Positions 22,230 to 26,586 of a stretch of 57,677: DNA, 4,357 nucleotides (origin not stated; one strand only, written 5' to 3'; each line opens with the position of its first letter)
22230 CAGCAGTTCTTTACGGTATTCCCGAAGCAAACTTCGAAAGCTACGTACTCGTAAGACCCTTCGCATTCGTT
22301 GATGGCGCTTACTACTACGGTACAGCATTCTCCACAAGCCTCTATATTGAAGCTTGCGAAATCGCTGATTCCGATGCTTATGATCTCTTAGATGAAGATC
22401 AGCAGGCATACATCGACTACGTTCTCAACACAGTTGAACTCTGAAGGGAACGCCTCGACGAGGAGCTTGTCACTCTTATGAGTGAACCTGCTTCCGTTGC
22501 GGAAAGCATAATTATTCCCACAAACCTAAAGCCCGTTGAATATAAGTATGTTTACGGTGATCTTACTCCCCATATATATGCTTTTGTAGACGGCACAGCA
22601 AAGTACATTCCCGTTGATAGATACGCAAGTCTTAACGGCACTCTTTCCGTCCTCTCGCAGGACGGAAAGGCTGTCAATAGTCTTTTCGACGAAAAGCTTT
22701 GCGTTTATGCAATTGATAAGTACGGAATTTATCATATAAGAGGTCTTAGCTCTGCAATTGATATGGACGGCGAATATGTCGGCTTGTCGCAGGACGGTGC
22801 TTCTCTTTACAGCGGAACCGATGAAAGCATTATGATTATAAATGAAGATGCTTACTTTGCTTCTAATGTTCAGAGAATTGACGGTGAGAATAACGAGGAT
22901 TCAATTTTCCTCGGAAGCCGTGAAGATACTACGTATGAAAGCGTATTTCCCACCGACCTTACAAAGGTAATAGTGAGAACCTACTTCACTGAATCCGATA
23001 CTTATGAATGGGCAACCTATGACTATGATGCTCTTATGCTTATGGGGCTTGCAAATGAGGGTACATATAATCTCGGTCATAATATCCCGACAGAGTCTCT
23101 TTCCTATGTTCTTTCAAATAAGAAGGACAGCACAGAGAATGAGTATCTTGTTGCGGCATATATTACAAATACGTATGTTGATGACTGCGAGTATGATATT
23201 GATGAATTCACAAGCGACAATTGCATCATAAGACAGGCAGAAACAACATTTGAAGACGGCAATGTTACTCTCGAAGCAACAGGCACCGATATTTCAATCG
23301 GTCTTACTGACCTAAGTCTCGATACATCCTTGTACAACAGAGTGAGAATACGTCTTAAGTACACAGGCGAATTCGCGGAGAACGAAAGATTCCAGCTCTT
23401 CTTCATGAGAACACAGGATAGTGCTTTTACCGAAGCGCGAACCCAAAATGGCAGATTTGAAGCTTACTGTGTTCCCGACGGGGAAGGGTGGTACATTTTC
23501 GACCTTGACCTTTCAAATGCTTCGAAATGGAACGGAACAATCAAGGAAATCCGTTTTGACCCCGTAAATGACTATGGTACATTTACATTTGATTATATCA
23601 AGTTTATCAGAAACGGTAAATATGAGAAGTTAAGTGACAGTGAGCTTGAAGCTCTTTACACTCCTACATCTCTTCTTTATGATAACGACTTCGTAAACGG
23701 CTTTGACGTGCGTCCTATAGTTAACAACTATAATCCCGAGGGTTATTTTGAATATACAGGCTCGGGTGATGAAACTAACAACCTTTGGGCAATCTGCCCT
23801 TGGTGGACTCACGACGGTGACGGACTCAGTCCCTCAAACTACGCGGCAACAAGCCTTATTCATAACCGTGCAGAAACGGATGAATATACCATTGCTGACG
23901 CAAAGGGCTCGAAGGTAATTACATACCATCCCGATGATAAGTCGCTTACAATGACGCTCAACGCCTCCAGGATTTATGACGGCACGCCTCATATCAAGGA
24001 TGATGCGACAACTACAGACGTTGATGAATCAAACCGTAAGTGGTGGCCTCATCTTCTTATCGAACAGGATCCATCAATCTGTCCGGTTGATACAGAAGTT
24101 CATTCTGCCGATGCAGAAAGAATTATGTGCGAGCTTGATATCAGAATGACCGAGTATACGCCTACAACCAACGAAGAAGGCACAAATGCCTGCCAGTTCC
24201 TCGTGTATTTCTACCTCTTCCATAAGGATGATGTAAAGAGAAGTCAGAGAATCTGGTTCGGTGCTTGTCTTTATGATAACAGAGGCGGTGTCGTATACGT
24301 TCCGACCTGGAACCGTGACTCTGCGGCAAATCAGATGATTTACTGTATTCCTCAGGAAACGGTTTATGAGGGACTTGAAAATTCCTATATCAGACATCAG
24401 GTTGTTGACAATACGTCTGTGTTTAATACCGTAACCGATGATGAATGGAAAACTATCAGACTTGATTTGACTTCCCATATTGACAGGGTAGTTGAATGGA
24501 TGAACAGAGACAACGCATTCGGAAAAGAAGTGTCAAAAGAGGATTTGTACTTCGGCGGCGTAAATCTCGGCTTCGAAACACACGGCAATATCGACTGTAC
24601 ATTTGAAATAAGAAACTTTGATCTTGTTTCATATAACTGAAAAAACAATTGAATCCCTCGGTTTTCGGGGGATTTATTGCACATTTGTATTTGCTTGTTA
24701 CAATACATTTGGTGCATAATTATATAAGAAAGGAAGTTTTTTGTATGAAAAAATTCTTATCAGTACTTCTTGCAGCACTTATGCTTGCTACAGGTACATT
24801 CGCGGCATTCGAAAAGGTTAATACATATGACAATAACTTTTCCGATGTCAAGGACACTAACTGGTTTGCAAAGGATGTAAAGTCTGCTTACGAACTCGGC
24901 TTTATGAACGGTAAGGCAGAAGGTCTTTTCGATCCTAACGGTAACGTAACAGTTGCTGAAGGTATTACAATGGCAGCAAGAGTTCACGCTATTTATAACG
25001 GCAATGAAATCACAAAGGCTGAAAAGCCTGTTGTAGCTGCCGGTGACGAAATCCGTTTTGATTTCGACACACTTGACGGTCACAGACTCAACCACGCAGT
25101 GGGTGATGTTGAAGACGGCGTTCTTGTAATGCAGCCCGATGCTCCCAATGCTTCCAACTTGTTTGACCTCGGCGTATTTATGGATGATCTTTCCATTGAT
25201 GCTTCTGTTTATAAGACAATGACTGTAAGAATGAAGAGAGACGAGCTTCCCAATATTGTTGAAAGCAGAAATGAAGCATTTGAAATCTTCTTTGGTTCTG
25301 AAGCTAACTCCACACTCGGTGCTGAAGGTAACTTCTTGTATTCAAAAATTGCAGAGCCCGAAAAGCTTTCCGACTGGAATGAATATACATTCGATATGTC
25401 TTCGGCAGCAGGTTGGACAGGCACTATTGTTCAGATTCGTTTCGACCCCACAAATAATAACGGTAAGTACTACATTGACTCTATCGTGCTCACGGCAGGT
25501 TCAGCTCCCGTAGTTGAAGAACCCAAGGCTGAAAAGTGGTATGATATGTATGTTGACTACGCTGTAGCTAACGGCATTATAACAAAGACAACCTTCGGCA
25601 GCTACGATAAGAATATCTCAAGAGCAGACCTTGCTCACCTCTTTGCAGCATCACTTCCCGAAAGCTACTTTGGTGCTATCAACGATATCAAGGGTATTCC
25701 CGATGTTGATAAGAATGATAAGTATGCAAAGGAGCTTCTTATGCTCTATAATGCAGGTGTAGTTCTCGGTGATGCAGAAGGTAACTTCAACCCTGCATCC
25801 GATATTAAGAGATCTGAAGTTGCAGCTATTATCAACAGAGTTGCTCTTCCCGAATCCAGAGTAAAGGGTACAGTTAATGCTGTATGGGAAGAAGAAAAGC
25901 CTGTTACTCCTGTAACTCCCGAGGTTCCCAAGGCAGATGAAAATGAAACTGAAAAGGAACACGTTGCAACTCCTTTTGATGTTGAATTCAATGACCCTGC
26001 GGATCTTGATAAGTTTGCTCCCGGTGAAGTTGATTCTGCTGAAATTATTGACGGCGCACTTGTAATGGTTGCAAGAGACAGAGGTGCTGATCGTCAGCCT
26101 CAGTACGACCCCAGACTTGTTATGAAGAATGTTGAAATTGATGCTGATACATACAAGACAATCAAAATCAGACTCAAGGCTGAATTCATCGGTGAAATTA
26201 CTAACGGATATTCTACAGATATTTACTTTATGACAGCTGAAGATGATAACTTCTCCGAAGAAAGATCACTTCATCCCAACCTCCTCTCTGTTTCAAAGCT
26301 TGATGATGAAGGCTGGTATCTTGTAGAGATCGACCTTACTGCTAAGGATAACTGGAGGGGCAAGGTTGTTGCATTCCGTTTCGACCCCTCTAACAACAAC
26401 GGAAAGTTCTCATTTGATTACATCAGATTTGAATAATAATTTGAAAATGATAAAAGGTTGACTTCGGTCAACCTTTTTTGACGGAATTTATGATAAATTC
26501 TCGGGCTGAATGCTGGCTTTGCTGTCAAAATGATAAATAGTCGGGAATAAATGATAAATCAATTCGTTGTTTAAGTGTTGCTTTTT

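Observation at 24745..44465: Tandem array of seven individually transcribed SLH-anchored paralogues: a surface-protein super-locus built from modules I cannot name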

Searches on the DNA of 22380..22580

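Call 82: search_rna_families(source=window, start=22380, end=22580, threshold=evalue, max_evalue=10)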
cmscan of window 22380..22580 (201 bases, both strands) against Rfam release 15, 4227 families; matches with E-value up to 10: 2.
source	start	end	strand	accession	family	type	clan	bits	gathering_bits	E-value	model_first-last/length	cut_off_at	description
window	22410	22437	-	RF03823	mir-1814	Gene; miRNA;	-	13.3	90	3.3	25-52/70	no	mir-1814 microRNA precursor family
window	22405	22463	-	RF00736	mir-320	Gene; miRNA;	-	10.8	55.5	9.8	1-76/76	no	mir-320 microRNA precursor family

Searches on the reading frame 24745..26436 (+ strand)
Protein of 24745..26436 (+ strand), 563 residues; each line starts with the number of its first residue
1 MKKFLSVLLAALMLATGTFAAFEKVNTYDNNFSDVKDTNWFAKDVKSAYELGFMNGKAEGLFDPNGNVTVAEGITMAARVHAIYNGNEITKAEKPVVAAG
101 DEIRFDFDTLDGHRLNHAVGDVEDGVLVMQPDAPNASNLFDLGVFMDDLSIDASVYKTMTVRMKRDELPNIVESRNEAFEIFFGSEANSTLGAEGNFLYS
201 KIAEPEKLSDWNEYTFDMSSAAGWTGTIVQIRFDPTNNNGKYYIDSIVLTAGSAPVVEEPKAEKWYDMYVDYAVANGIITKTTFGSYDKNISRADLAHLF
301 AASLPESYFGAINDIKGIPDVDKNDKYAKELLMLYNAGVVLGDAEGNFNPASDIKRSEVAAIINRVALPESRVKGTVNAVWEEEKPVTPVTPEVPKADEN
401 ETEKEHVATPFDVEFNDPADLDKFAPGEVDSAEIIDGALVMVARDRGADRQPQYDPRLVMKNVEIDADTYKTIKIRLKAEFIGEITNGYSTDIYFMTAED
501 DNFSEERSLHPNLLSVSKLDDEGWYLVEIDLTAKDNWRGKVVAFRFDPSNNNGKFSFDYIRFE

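Call 4: search_protein_families(library=pfam, proteins=[window:24745-26436:+], max_evalue=0.1)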
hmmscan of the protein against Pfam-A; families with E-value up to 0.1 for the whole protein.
window:24745-26436:+ (563 aa): 1 family
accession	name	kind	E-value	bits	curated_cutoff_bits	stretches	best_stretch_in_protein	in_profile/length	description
PF00395.25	SLH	-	2.8e-18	66.1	20.8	2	32-69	2-39/44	S-layer homology domain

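Call 5: search_protein_families(library=ncbifam, proteins=[window:24745-26436:+], max_evalue=0.1)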
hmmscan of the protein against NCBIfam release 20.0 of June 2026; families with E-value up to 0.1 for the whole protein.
window:24745-26436:+ (563 aa): 2 families
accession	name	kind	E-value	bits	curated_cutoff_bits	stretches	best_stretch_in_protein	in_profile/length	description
NF033190.2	inl_like_NEAT_1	exception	0.00026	19.4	1275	0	29-85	640-695/754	NEAT domain-containing leucine-rich repeat protein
NF038128.1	choice_anch_J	domain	0.031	14.5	30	0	176-248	91-161/162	choice-of-anchor J domain-containing protein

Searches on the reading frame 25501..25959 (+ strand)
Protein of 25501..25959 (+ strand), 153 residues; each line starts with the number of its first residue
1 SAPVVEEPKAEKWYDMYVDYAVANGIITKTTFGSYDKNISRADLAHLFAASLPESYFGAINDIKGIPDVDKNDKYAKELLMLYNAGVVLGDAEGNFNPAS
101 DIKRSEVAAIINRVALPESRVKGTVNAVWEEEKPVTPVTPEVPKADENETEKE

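Call 58: search_protein_families(library=pfam, proteins=[window:25501-25959:+], max_evalue=1)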
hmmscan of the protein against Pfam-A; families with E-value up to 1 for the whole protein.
window:25501-25959:+ (153 aa): 1 family
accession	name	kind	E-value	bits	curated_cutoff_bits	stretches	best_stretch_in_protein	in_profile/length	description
PF00395.25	SLH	-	6.6e-11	42.4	20.8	2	67-108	3-44/44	S-layer homology domain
